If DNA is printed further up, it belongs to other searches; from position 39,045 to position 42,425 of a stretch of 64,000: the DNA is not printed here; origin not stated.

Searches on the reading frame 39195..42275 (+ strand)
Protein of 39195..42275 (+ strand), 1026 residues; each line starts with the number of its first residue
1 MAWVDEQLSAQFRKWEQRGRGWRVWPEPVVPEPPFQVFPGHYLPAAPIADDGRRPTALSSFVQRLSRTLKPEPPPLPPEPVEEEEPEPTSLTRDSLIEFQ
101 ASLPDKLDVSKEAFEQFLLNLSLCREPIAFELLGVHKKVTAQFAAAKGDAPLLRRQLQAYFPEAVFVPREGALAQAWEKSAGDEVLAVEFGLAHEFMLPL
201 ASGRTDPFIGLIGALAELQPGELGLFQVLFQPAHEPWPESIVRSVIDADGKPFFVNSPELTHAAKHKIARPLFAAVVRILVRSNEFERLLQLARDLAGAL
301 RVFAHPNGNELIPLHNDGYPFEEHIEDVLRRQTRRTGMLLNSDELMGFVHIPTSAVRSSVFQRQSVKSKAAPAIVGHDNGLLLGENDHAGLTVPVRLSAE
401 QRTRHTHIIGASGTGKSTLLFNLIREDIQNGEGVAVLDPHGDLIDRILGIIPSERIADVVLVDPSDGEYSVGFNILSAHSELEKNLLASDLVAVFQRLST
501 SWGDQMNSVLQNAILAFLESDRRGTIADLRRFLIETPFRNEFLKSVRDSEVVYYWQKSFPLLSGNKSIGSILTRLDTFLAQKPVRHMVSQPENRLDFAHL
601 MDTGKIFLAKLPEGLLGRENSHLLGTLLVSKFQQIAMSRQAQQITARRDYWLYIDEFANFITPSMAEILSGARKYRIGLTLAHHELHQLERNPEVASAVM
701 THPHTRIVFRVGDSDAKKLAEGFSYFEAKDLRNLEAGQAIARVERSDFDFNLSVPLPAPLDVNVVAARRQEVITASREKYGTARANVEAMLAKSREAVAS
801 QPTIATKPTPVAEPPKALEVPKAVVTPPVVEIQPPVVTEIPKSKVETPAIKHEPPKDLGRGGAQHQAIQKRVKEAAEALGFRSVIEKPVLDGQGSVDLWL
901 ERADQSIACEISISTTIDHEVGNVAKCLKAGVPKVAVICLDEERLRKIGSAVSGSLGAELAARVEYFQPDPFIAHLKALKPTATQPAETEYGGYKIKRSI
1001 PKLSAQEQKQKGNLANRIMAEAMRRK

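Call 15: search_protein_families(library=pfam, proteins=[window:39195-42275:+], max_evalue=0.001)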
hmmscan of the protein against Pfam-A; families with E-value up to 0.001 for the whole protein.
window:39195-42275:+ (1026 aa): 2 families
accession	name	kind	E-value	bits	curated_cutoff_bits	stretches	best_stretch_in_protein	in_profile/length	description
PF10412.15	TrwB_AAD_bind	-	3e-12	46.6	20.5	1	397-721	9-320/387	Type IV secretion-system coupling protein DNA-binding domain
PF01935.23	DUF87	-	8.2e-08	33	23.2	1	393-442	12-63/220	Helicase HerA, central domain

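Call 20: search_protein_families(library=ncbifam, proteins=[window:39195-42275:+], max_evalue=0.01)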
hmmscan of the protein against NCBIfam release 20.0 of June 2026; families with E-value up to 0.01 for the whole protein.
window:39195-42275:+ (1026 aa): 7 families
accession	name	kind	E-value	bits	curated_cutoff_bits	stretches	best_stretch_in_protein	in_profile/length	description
NF045973.1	conju_CD1115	equivalog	3.6e-11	42.6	250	1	381-712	2-358/442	VirD4-like conjugal transfer protein, CD1115 family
TIGR03743.1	SXT_TraD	subfamily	1.6e-08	33.5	366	1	393-442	165-214/636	conjugative transfer system coupling protein TraD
TIGR03754.1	conj_TOL_TraD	equivalog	1.5e-05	23.8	647.55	1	393-443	170-220/643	type IV conjugative transfer system coupling protein TraD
NF053655.1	CedD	equivalog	2.4e-05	23.2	600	1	359-446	179-264/527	DNA-translocating ATPase CedD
TIGR02759.1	TraD_Ftype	equivalog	6.2e-05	22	521.35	0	629-719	387-482/566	type IV conjugative transfer system coupling protein TraD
NF045975.1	VirB4_plasma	equivalog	0.0008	17.2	590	1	378-440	488-552/894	Mbov_0397 family ICE element conjugal transfer ATPase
TIGR00929.1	VirB4_CagE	subfamily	0.0019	16.5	643.1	0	404-724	438-714/792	VirB4 family type IV secretion/conjugal transfer ATPase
